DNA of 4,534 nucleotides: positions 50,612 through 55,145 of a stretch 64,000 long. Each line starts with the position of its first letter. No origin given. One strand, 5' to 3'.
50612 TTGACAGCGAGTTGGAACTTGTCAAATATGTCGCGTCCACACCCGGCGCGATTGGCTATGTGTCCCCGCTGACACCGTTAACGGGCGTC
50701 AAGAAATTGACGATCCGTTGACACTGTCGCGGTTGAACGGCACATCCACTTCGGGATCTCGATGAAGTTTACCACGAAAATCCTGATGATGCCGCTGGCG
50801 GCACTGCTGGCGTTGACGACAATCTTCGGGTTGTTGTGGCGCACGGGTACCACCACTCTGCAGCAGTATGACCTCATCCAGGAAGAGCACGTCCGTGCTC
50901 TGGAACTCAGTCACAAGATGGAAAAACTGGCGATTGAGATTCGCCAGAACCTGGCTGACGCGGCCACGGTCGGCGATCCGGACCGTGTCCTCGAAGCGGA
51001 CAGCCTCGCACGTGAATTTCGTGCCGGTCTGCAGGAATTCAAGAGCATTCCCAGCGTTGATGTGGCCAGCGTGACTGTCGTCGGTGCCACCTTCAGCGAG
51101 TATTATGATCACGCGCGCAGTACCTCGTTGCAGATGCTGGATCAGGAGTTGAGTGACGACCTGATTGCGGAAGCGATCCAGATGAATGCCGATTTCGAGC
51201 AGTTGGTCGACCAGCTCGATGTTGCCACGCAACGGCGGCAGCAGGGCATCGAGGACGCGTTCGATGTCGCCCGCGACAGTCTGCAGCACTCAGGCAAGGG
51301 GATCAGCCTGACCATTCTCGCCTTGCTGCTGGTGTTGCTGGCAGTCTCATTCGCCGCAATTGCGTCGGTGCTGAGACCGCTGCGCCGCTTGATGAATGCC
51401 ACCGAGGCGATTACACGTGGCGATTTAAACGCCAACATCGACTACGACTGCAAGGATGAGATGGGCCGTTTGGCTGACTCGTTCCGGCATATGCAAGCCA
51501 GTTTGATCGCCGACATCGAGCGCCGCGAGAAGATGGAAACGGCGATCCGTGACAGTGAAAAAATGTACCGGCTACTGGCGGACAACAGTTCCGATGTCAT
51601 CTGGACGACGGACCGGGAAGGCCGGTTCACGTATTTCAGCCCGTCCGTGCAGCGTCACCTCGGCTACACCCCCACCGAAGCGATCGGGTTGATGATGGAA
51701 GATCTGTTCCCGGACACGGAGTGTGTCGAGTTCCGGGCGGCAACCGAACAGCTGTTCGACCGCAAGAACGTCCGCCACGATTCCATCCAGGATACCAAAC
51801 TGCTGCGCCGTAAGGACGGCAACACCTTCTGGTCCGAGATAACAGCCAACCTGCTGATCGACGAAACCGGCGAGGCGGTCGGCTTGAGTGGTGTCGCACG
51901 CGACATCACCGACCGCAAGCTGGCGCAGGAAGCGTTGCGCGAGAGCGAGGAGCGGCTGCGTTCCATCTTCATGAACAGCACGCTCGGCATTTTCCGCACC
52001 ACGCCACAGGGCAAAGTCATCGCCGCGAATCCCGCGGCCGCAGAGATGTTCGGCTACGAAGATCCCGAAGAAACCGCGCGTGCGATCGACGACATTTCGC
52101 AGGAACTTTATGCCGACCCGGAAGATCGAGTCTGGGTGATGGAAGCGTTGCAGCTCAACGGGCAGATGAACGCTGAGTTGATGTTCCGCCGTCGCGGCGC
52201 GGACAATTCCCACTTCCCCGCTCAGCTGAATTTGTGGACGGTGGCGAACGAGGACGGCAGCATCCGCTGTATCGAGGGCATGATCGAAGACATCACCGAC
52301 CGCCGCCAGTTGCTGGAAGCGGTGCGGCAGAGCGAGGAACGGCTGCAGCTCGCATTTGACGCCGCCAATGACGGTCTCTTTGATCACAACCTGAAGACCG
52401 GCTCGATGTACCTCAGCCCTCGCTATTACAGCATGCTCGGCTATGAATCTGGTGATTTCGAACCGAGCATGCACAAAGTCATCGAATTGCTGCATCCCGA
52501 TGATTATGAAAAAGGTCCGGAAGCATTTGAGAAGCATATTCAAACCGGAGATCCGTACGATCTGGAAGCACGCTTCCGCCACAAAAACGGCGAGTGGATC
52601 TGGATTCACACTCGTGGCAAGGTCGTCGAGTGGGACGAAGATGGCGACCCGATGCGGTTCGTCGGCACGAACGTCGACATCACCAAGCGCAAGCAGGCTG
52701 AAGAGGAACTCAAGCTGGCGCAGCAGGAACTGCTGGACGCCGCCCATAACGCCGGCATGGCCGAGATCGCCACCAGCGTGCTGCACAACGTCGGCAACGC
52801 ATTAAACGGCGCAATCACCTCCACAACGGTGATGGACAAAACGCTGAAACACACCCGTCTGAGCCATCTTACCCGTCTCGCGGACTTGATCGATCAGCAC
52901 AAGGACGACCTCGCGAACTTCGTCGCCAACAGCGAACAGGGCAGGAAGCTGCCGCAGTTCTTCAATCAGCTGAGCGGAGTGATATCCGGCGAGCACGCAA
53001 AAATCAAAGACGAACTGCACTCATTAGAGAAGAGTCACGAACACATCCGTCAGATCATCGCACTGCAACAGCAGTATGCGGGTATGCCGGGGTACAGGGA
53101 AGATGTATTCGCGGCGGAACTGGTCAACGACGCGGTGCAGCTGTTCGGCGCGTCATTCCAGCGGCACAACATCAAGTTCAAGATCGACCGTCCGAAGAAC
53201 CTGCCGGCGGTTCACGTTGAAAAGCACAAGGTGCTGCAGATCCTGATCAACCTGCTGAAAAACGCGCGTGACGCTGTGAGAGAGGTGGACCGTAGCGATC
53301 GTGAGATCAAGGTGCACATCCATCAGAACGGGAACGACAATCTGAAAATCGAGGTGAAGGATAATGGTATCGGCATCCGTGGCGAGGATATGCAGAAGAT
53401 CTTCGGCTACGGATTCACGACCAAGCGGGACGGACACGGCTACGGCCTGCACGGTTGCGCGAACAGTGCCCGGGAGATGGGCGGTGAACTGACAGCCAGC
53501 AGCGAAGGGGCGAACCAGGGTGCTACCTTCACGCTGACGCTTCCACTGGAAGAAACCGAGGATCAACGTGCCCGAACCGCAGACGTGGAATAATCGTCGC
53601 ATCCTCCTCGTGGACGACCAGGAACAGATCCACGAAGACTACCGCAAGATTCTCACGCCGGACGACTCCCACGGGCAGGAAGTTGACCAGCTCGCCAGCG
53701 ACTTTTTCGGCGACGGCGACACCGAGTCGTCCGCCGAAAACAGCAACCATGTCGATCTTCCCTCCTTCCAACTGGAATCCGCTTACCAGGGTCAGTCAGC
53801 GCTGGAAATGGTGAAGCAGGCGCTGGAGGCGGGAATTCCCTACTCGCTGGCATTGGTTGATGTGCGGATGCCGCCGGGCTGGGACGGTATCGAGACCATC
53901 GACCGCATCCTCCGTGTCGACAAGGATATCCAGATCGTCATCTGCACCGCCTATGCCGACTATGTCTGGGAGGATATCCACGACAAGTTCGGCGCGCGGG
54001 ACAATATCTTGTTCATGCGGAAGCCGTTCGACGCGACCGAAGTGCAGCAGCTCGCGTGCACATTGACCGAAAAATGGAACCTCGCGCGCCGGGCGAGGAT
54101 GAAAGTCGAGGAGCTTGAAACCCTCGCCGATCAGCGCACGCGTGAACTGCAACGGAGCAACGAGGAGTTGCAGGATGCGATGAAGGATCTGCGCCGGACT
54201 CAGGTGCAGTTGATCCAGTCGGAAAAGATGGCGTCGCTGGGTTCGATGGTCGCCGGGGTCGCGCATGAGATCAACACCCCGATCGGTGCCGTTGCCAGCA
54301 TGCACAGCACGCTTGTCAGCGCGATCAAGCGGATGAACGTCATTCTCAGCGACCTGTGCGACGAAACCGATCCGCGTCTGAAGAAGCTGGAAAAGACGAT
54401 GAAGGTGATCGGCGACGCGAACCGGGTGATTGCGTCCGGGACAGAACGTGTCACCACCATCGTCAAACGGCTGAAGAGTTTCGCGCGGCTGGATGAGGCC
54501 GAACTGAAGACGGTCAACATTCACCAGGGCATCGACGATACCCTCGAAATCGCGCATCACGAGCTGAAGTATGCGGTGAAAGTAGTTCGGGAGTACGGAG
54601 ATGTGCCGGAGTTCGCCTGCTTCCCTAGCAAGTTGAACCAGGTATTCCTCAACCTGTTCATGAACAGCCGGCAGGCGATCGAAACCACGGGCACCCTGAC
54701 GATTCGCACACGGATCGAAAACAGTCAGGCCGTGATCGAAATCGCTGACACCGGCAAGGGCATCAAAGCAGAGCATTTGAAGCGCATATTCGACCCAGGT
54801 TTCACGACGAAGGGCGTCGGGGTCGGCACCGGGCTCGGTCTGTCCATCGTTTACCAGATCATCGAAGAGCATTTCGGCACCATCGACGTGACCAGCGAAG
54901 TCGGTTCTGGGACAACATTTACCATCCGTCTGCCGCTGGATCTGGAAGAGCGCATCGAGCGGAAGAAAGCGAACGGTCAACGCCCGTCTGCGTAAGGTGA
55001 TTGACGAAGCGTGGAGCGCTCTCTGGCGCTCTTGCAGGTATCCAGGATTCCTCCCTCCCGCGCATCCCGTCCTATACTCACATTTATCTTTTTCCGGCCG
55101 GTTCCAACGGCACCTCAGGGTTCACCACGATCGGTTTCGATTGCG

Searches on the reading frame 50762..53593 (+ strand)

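Call 11: search_protein_families(library=pfam, proteins=[window:50762-53593:+], max_evalue=0.001)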
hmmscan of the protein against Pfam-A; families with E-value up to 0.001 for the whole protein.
window:50762-53593:+ (943 aa): 10 families
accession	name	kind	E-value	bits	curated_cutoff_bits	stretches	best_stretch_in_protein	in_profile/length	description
PF08447.18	PAS_3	-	1.6e-39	134.5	25.6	2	549-637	2-89/89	PAS fold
PF13426.13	PAS_9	-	8.4e-35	119.6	27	3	278-384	2-103/103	PAS domain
PF00989.32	PAS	-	1.1e-29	103.1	22.6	2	268-382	2-113/113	PAS fold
PF08448.16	PAS_4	-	7.2e-23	81.4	23.1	1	274-386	2-109/110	PAS fold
PF02518.31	HATPase_c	-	7.7e-23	81.5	26.4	1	823-930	5-110/111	Histidine kinase-, DNA gyrase B-, and HSP90-like ATPase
PF13188.13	PAS_8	-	4.7e-22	77.5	21.8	2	397-452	1-56/65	PAS domain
PF00672.30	HAMP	-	6.5e-13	49.2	25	1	201-248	4-51/53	HAMP domain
PF14501.12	HATPase_c_5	-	4.4e-07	30.2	22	1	820-915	2-91/102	GHKL domain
PF13589.12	HATPase_c_3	-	1.5e-06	28.7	25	1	827-936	6-112/137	Histidine kinase-, DNA gyrase B-, and HSP90-like ATPase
PF14598.12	PAS_11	-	1.8e-05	25.1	25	1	574-637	38-101/109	PAS domain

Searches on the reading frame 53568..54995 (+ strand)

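Call 11: search_protein_families(library=pfam, proteins=[window:53568-54995:+], max_evalue=0.001)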
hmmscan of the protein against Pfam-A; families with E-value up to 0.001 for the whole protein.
window:53568-54995:+ (475 aa): 3 families
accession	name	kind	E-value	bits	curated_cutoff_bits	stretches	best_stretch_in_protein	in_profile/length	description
PF02518.31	HATPase_c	-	5.7e-24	85.1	26.4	1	354-458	4-110/111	Histidine kinase-, DNA gyrase B-, and HSP90-like ATPase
PF00072.30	Response_reg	-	2.5e-10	40.9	30.2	1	66-161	22-108/111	Response regulator receiver domain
PF00512.31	HisKA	-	0.00021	21.7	26.9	1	224-310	2-65/66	His Kinase A (phospho-acceptor) domain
